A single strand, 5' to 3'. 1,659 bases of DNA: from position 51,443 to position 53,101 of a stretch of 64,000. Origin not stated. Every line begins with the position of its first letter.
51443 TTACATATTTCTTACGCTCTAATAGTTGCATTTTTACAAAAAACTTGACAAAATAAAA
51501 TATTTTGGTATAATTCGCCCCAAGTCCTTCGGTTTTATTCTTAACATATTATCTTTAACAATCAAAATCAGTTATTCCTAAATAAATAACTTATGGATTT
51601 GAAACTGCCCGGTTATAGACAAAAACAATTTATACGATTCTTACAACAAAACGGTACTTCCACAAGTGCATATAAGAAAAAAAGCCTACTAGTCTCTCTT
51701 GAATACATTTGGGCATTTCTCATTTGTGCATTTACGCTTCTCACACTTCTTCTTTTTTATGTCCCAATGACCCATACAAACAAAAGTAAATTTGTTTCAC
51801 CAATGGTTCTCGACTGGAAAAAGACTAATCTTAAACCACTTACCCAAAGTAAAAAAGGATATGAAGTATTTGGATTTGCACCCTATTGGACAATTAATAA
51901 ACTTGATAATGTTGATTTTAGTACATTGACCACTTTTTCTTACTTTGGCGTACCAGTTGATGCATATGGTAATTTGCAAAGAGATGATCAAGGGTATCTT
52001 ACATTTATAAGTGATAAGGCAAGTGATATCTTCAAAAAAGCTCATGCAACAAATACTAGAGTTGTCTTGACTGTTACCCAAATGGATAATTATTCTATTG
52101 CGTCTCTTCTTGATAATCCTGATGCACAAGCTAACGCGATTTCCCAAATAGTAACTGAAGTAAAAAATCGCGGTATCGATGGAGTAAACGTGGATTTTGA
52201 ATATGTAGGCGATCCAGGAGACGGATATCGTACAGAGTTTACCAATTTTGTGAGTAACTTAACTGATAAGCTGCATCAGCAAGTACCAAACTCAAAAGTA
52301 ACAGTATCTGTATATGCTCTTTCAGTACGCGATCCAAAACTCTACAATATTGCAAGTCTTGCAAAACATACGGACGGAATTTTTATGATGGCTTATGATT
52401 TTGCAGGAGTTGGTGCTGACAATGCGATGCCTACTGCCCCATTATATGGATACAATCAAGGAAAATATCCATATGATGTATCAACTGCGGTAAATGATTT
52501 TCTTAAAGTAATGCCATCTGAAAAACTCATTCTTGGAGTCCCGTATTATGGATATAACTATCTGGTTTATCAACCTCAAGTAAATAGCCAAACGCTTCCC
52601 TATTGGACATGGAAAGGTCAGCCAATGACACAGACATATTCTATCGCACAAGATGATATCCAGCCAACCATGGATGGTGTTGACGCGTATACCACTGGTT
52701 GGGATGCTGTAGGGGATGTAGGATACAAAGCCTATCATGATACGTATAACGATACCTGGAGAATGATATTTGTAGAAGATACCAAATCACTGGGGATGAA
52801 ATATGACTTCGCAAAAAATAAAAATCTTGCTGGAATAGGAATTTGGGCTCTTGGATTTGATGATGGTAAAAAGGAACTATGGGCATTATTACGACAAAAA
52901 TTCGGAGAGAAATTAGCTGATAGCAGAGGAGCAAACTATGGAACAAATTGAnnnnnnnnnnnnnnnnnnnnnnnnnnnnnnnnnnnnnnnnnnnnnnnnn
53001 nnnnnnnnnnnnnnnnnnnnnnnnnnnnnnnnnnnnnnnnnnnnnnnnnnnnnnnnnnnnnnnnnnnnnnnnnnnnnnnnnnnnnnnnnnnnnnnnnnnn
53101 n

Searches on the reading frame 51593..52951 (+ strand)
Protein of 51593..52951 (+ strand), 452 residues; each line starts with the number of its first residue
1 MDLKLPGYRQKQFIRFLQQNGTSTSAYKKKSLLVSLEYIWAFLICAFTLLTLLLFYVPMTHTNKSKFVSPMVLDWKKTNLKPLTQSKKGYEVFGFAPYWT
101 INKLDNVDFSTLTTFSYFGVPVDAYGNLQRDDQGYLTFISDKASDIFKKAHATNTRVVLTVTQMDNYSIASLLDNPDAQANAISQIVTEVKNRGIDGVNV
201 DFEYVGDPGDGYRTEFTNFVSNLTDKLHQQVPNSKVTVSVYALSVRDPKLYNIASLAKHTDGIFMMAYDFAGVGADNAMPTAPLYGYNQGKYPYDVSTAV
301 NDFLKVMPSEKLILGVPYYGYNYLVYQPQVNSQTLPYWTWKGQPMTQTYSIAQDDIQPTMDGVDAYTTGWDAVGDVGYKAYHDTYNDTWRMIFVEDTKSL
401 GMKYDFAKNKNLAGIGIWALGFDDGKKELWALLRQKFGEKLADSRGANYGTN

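Call 8: search_protein_families(library=pfam, proteins=[window:51593-52951:+])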
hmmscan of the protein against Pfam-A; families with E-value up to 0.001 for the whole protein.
window:51593-52951:+ (452 aa): 1 family
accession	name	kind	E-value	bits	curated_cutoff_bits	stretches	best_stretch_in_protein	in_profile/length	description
PF00704.34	Glyco_hydro_18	-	2e-31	110.3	29.6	1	125-423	37-317/317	Glycosyl hydrolases family 18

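Call 15: find_encoding_contigs(protein=window:51593-52951:+, flank=10000, max_places=10)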
Protein window:51593-52951:+ (452 aa): 1 contig read that carries it; 1 place shown.
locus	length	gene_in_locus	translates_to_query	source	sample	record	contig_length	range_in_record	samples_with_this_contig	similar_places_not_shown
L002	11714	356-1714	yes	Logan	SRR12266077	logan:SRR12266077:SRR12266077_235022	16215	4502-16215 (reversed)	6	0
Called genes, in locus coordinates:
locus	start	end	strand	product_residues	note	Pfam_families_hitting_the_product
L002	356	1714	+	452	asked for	PF00704:Glyco_hydro_18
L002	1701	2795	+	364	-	PF00768:Peptidase_S11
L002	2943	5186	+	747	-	PF00912:Transgly, PF00905:Transpeptidase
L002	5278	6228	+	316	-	PF00497:SBP_bac_3, PF10613:Lig_chan-Glu_bd (weak)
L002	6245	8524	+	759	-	PF02743:dCache_1, PF17201:Cache_3-Cache_2, PF00672:HAMP (weak), PF00989:PAS, PF13426:PAS_9, PF00512:HisKA, PF02518:HATPase_c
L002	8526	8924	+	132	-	PF00072:Response_reg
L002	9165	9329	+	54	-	-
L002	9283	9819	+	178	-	PF00665:rve, PF13683:rve_3, PF13333:rve_2 (weak)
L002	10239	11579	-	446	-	PF00709:Adenylsucc_synt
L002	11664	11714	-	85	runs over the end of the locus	-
